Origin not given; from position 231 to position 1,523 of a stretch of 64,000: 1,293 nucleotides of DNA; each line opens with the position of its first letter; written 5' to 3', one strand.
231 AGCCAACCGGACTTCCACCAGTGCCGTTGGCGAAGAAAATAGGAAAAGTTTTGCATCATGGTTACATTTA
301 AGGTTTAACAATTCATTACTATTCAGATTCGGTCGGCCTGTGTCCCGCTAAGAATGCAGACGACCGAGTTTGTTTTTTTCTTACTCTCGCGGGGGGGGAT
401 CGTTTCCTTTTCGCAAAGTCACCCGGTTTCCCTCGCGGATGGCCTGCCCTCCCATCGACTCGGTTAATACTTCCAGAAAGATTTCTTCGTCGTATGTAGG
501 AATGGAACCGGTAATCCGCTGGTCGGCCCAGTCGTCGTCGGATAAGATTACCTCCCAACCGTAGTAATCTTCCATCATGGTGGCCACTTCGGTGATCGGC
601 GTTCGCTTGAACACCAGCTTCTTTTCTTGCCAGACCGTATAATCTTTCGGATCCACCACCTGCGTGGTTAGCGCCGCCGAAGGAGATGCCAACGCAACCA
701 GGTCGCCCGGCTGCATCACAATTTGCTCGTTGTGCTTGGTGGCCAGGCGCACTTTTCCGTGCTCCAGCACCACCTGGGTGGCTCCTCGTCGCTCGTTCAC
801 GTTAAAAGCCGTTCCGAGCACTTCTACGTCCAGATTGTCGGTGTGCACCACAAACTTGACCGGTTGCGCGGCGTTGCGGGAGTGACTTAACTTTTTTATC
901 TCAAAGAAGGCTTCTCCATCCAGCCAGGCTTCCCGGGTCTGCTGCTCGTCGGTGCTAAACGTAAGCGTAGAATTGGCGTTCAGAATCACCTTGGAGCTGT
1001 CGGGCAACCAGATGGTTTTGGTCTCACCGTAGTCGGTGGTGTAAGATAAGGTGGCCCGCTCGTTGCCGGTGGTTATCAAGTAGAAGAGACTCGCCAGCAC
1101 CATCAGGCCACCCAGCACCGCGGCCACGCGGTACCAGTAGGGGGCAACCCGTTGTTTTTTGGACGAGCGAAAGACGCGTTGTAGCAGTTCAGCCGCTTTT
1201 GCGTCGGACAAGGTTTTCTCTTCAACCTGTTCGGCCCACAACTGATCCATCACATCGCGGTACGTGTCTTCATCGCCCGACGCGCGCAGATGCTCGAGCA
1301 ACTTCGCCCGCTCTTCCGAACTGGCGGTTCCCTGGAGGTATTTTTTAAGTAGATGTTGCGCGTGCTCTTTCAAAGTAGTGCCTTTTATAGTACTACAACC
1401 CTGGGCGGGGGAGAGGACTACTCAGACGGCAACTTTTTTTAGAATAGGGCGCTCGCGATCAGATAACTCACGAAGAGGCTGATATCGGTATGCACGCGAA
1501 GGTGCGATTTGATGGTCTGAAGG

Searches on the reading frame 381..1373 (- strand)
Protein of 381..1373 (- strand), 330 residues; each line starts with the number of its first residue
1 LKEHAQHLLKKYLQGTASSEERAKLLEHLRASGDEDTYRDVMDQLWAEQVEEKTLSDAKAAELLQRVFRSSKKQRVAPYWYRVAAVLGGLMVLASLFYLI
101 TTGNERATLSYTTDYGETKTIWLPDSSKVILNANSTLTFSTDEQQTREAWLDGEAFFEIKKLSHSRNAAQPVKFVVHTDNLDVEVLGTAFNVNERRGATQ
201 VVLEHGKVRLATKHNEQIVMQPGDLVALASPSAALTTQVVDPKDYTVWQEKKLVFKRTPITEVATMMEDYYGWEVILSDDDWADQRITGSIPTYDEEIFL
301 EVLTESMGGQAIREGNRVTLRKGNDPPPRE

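Call 60: search_protein_families(library=pfam, alignment_id=A1, max_evalue=0.00001)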
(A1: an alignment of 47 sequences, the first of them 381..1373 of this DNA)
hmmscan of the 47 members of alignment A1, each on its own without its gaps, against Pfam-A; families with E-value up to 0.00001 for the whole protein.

A. member 1, window:381-1373:- (330 aa): 2 families
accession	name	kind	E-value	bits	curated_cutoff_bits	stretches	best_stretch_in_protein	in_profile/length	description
PF04773.18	FecR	-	1.2e-15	58.1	24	1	111-209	3-97/97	FecR protein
PF16344.10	FecR_C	-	6.7e-09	36.1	24.4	1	252-319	1-69/70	FecR, C-terminal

B. families by the number of members that match (of 47 scanned): 68 families (the first 25 are shown)
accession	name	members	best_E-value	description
PF04474.17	DUF554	2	2.7e-55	Protein of unknown function (DUF554)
PF00106.31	adh_short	2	1.8e-50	short chain dehydrogenase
PF13561.12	adh_short_C2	2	5.2e-47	Enoyl-(Acyl carrier protein) reductase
PF02518.31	HATPase_c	2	3.6e-29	Histidine kinase-, DNA gyrase B-, and HSP90-like ATPase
PF02368.24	Big_2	2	2.5e-22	Bacterial Ig-like domain (group 2)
PF08659.16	KR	2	9.6e-12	KR domain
PF00909.26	Ammonium_transp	1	1.5e-107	Ammonium Transporter Family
PF12771.13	SusD-like_2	1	2.8e-93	Starch-binding associating with outer membrane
PF16347.10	SGSH_C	1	6.3e-75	N-sulphoglucosamine sulphohydrolase, C-terminal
PF12741.13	SusD-like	1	8.1e-71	Susd and RagB outer membrane lipoprotein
PF01018.28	GTP1_OBG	1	4.5e-59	GTP1/OBG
PF01168.26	Ala_racemase_N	1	5.5e-51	Alanine racemase, N-terminal domain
PF09949.15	APP1_cat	1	2e-49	Phosphatidate phosphatase APP1, catalytic domain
PF00406.28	ADK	1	8.7e-49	Adenylate kinase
PF00155.27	Aminotran_1_2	1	1.9e-46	Aminotransferase class I and II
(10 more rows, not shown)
